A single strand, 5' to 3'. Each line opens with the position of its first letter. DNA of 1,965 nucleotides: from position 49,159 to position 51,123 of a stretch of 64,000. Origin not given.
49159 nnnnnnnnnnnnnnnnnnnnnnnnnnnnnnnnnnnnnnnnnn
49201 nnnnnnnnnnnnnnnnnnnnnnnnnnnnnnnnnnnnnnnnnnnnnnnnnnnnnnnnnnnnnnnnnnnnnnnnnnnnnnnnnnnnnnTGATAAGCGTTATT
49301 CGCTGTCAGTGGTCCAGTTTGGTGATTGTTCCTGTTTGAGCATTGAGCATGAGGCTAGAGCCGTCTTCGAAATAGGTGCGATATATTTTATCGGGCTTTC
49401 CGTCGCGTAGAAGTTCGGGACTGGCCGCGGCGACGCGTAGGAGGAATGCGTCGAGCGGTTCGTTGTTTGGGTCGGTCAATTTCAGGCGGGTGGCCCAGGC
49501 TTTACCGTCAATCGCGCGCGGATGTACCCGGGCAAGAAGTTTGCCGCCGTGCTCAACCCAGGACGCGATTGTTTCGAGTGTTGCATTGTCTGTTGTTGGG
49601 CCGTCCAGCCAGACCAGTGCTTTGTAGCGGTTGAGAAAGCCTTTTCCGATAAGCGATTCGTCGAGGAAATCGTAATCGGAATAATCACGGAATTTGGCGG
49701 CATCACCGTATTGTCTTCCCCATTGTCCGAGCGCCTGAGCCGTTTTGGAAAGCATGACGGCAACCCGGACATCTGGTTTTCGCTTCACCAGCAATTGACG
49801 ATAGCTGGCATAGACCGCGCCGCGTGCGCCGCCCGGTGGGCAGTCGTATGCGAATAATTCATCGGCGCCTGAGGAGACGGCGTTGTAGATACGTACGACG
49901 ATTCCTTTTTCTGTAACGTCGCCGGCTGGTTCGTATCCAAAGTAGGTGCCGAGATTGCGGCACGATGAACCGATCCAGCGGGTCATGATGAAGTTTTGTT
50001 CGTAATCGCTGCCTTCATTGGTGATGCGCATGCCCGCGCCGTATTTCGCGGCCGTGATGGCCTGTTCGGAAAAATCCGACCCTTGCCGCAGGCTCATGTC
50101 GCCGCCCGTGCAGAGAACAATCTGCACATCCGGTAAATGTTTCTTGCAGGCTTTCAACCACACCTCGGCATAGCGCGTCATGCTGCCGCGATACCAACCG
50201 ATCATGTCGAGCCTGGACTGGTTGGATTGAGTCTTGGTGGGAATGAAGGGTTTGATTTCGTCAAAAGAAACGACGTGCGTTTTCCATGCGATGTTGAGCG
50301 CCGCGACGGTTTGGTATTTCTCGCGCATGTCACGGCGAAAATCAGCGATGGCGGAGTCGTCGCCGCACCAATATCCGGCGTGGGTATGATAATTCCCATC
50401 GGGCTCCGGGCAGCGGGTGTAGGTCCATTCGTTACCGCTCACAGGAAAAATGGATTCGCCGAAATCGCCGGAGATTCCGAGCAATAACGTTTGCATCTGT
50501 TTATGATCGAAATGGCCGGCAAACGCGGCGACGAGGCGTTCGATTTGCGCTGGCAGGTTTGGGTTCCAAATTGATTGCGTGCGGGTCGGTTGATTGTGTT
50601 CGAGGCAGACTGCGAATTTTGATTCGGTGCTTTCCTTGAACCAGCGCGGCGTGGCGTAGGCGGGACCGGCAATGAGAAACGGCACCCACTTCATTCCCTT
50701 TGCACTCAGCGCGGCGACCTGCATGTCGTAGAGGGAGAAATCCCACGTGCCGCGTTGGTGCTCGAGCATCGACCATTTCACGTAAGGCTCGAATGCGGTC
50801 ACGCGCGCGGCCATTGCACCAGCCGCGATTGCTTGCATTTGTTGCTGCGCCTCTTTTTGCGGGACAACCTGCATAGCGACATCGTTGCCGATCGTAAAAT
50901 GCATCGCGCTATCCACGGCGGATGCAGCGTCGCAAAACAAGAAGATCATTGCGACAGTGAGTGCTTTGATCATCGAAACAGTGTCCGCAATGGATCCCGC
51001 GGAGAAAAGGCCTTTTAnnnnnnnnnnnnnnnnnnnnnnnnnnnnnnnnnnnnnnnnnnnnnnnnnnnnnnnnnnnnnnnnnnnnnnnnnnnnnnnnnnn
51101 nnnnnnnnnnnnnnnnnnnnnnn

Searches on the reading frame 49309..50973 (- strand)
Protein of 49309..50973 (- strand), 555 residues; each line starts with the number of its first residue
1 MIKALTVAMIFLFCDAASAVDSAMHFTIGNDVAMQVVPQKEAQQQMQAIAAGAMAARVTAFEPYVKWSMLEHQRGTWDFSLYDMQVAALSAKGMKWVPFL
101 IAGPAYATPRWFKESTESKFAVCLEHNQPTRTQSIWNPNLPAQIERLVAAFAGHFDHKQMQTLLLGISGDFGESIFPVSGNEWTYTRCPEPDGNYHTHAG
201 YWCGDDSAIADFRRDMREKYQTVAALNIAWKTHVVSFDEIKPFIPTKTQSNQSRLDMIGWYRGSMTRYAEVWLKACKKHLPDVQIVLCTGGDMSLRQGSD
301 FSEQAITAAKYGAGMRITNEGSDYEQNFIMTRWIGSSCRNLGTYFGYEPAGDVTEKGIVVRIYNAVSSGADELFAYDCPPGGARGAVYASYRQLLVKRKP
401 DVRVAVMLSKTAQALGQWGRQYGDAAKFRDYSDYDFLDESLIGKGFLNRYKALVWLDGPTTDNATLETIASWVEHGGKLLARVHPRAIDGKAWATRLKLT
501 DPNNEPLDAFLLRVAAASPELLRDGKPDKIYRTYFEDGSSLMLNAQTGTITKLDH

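Call 64: search_protein_families(library=pfam, proteins=[window:49309-50973:-], max_evalue=0.00001)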
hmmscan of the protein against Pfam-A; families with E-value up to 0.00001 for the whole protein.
window:49309-50973:- (555 aa): 1 family
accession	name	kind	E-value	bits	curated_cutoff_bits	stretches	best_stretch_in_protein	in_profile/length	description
PF02449.21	Glyco_hydro_42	-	4.4e-10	39.9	21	0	195-285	138-233/376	Beta-galactosidase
